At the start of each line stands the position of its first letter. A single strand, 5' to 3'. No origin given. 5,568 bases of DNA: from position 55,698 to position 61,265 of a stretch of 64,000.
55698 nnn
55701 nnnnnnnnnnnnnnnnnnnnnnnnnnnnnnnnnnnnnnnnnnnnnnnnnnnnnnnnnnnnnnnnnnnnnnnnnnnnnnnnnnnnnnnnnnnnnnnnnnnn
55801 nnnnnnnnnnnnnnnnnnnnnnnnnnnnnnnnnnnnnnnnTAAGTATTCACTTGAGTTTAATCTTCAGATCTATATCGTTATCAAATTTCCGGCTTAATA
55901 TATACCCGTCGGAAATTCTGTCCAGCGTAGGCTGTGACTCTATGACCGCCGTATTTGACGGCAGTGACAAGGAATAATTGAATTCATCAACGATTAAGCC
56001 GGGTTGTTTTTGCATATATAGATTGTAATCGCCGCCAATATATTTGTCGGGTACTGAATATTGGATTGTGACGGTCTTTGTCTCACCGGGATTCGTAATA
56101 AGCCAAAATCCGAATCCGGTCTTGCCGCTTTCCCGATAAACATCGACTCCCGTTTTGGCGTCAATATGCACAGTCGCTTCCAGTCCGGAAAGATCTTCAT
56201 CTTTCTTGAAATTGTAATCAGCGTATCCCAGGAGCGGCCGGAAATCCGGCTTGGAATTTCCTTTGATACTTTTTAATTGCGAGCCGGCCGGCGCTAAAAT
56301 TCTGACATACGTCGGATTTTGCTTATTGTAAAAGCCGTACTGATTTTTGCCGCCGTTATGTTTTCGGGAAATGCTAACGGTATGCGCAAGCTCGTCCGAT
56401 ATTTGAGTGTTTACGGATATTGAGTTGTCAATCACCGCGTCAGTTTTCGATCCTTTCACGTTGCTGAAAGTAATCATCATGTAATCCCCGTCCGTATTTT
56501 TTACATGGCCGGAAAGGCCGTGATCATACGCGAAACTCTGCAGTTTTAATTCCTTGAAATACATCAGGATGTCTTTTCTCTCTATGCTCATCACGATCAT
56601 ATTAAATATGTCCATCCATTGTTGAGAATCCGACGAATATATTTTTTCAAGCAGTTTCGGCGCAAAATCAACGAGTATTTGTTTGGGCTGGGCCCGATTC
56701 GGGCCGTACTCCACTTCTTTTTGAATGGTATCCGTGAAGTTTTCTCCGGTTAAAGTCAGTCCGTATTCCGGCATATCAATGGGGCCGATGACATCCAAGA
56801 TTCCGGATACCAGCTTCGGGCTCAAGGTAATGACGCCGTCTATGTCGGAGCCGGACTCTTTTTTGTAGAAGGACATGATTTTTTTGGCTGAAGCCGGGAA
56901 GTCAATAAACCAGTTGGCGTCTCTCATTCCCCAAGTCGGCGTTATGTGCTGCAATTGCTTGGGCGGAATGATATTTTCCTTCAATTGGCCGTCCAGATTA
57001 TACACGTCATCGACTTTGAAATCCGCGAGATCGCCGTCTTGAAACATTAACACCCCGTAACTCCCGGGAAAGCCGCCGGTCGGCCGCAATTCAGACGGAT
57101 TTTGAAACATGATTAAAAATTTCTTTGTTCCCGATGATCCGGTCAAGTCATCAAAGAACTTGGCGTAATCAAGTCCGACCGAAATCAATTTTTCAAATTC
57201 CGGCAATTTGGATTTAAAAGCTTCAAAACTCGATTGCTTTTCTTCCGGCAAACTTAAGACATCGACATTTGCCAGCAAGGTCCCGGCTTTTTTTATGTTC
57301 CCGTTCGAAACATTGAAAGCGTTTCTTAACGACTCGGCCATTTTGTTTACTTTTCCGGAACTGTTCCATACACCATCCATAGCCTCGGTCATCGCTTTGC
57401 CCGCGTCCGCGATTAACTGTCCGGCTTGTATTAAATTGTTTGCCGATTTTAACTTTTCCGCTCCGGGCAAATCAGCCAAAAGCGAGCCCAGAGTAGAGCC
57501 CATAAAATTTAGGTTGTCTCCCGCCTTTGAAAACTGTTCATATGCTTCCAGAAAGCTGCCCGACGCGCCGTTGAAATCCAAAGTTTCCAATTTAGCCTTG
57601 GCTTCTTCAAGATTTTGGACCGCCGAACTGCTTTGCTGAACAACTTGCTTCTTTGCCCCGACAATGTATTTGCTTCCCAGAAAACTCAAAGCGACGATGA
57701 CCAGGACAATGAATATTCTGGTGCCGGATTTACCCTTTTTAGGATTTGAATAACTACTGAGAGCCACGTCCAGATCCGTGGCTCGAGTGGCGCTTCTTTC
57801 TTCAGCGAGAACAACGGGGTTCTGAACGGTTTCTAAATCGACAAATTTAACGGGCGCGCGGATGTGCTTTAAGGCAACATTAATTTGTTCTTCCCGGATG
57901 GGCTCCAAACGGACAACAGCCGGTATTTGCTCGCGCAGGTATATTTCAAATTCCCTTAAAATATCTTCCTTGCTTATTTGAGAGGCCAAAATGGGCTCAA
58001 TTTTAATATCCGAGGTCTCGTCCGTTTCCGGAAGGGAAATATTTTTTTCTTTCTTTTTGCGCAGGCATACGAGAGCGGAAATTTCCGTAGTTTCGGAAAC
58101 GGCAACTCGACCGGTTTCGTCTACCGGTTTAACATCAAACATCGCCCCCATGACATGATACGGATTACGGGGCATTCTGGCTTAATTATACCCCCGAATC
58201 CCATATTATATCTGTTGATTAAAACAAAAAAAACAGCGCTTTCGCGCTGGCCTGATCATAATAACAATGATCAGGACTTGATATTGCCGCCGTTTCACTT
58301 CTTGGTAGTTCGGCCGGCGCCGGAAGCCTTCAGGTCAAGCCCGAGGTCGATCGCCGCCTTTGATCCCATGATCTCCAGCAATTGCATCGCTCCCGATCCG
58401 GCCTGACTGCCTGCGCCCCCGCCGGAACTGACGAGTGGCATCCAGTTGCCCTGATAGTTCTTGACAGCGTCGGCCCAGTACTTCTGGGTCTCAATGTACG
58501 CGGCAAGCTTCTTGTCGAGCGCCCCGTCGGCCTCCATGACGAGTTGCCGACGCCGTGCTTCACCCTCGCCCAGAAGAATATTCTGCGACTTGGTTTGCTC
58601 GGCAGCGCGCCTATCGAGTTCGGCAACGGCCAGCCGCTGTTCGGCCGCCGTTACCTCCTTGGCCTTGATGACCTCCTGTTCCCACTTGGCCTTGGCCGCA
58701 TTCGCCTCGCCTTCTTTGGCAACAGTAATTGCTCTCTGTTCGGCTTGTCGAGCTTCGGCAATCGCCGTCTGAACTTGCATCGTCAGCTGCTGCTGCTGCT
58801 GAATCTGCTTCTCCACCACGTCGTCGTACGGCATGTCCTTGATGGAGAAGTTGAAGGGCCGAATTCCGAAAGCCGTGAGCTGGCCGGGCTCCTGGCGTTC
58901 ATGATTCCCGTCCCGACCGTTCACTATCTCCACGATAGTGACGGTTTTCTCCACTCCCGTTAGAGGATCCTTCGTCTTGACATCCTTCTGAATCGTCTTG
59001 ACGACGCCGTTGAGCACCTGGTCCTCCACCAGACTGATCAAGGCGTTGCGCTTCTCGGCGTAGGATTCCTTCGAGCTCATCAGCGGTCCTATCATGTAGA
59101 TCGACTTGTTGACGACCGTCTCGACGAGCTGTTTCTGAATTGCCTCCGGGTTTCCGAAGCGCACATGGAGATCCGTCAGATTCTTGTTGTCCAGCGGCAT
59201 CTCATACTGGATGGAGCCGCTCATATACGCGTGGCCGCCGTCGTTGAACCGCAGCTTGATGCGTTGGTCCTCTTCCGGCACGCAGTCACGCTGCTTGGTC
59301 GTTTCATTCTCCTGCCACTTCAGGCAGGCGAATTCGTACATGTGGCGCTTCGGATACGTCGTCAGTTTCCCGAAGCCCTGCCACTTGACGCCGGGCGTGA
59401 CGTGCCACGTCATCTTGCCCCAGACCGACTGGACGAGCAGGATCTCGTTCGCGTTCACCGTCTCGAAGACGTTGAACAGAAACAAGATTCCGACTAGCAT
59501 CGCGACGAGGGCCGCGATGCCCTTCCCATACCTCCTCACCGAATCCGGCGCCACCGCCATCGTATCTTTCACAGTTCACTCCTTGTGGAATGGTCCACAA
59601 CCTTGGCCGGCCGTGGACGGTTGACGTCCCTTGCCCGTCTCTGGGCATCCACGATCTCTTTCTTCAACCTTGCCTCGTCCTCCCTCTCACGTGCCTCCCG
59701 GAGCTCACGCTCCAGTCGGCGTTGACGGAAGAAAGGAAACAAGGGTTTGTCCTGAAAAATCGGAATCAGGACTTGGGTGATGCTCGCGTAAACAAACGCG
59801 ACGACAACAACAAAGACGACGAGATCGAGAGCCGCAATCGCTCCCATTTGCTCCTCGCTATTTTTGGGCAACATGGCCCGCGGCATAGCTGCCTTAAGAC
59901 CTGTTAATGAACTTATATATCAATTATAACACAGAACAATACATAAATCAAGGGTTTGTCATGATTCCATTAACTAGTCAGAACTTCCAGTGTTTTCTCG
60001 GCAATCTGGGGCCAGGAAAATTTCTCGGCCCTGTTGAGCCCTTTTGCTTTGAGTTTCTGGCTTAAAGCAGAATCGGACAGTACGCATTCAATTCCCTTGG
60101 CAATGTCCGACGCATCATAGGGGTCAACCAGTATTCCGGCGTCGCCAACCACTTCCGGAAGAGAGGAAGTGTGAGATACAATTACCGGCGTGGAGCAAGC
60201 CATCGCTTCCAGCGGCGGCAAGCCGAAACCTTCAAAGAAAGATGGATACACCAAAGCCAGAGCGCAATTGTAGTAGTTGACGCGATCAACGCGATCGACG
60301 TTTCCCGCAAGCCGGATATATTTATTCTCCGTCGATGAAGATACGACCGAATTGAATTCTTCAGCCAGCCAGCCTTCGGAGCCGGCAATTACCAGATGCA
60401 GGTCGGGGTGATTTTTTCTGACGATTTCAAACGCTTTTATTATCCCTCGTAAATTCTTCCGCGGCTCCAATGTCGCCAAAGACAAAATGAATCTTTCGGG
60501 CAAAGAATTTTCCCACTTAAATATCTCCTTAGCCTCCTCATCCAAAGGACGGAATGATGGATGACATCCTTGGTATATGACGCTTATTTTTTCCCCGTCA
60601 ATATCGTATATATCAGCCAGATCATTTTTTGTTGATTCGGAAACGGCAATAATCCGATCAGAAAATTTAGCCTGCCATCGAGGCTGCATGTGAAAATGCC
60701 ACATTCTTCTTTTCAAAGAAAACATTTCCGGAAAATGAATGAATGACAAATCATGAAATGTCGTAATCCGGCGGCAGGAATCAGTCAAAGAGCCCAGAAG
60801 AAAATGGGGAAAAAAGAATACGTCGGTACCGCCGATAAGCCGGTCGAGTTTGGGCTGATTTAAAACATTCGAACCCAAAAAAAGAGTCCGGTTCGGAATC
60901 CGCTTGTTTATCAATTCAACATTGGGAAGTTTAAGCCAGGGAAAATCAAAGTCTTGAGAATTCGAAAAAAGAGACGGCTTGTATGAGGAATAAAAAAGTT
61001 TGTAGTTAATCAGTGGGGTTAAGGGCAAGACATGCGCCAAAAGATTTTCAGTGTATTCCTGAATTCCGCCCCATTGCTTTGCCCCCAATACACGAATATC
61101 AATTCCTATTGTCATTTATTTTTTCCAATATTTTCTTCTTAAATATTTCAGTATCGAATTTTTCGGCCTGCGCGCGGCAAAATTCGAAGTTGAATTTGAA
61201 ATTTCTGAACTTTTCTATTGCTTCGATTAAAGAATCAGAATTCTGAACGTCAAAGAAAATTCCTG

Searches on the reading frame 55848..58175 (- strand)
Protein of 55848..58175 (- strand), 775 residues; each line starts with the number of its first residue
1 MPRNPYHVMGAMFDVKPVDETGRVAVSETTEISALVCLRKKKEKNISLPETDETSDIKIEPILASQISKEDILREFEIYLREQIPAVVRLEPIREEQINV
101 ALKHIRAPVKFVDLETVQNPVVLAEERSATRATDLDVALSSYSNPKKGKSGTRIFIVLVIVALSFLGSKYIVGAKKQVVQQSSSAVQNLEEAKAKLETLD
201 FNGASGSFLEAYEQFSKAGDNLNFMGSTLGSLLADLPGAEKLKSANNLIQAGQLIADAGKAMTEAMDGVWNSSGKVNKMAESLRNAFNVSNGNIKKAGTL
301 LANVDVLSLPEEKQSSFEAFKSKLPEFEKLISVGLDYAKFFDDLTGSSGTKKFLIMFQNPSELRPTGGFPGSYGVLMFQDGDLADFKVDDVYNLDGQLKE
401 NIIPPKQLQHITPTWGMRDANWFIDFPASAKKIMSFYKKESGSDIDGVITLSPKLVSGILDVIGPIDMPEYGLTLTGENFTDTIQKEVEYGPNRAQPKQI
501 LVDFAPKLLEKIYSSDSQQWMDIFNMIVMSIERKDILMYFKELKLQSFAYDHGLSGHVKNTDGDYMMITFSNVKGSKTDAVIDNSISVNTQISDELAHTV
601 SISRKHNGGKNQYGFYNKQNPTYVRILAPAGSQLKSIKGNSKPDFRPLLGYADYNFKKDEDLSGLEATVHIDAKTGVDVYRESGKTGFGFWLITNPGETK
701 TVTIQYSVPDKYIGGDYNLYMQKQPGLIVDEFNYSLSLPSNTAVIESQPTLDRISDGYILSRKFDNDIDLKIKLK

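Call 69: search_protein_families(library=pfam, proteins=[window:55848-58175:-], max_evalue=0.0001)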
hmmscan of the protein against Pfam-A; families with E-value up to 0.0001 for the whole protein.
window:55848-58175:- (775 aa): 1 family
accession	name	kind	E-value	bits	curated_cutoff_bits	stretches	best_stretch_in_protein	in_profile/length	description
PF13196.11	DUF4012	-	8.7e-28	98.1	28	1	349-487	2-142/144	Protein of unknown function (DUF4012)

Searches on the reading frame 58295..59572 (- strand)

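Call 69: search_protein_families(library=pfam, proteins=[window:58295-59572:-], max_evalue=0.0001)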
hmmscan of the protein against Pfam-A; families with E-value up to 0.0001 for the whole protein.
window:58295-59572:- (425 aa): 1 family
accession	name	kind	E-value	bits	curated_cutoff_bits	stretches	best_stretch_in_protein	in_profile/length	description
PF01145.31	Band_7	-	2.5e-08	34.6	23.6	1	38-276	2-174/176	SPFH domain / Band 7 family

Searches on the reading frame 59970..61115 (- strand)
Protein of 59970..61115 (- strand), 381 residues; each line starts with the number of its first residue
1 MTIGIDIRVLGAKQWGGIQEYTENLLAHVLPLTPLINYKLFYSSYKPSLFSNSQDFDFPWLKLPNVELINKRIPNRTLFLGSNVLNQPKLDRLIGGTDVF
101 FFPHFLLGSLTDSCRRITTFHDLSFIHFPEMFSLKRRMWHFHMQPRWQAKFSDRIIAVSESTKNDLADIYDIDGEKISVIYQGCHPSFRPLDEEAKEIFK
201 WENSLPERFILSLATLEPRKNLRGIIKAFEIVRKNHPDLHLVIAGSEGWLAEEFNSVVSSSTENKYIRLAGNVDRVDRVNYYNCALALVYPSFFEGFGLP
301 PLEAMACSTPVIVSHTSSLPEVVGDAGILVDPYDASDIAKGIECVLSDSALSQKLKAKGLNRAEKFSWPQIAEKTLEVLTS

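Call 69: search_protein_families(library=pfam, proteins=[window:59970-61115:-], max_evalue=0.0001)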
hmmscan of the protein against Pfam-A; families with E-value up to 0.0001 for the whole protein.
window:59970-61115:- (381 aa): 4 families
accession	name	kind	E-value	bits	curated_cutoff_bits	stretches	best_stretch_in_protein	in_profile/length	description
PF00534.26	Glycos_transf_1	-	2.5e-34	118.7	26.4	1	196-359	4-169/172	Glycosyl transferases group 1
PF13692.12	Glyco_trans_1_4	-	3.8e-26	92.5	27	1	210-348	4-142/142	Glycosyl transferases group 1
PF13439.12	Glyco_transf_4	-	1.3e-11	45.3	28.5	1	81-186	55-168/170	Glycosyltransferase Family 4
PF20706.3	GT4-conflict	-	2.6e-09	37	26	1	217-325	209-322/385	Family 4 Glycosyltransferase in conflict systems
